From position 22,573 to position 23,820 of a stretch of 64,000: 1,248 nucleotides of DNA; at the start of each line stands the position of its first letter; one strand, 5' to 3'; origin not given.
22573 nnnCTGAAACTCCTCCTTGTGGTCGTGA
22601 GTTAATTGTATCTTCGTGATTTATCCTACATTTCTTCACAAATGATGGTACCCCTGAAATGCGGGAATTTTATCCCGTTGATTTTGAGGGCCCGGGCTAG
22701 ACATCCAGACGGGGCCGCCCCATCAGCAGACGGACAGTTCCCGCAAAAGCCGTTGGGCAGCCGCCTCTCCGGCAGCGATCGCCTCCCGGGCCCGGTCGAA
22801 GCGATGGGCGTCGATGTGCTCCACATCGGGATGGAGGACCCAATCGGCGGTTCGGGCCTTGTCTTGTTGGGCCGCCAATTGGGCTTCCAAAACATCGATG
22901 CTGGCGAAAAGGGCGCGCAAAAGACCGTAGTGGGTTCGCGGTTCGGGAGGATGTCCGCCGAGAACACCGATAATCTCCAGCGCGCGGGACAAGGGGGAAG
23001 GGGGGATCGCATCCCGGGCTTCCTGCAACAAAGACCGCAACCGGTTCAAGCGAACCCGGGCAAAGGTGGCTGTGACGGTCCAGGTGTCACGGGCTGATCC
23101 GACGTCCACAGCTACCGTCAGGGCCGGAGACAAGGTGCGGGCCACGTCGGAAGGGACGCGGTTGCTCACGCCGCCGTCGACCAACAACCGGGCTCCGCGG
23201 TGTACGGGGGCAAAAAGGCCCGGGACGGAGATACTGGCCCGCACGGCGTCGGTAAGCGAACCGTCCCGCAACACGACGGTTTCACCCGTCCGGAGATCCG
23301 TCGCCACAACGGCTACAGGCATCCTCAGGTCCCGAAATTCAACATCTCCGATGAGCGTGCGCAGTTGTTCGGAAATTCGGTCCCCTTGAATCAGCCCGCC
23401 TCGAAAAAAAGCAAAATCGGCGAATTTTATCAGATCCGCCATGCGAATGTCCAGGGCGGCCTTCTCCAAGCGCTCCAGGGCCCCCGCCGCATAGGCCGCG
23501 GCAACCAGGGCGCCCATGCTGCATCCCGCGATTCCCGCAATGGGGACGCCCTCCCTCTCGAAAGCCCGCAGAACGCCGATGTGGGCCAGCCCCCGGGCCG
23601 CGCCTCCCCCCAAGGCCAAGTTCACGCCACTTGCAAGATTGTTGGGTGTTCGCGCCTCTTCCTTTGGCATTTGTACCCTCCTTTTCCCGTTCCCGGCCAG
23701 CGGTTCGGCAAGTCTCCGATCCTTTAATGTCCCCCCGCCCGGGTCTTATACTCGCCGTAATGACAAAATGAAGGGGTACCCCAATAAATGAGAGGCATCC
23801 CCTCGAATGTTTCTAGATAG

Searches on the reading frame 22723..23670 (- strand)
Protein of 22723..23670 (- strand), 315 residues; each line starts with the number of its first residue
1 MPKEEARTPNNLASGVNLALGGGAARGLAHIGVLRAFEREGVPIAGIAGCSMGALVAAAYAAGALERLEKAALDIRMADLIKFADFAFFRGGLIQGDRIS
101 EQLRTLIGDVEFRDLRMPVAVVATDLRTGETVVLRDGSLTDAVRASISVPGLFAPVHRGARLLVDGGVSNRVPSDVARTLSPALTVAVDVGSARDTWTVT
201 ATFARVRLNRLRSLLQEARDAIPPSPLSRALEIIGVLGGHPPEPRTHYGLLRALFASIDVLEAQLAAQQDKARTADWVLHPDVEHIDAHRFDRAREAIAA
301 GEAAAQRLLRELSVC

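Call 41: search_protein_families(library=pfam, proteins=[window:22723-23670:-], max_evalue=0.001)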
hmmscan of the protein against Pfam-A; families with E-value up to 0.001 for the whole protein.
window:22723-23670:- (315 aa): 1 family
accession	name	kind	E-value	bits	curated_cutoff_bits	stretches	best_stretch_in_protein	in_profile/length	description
PF01734.28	Patatin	-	5.9e-30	105.3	27.7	1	18-177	1-190/191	Patatin-like phospholipase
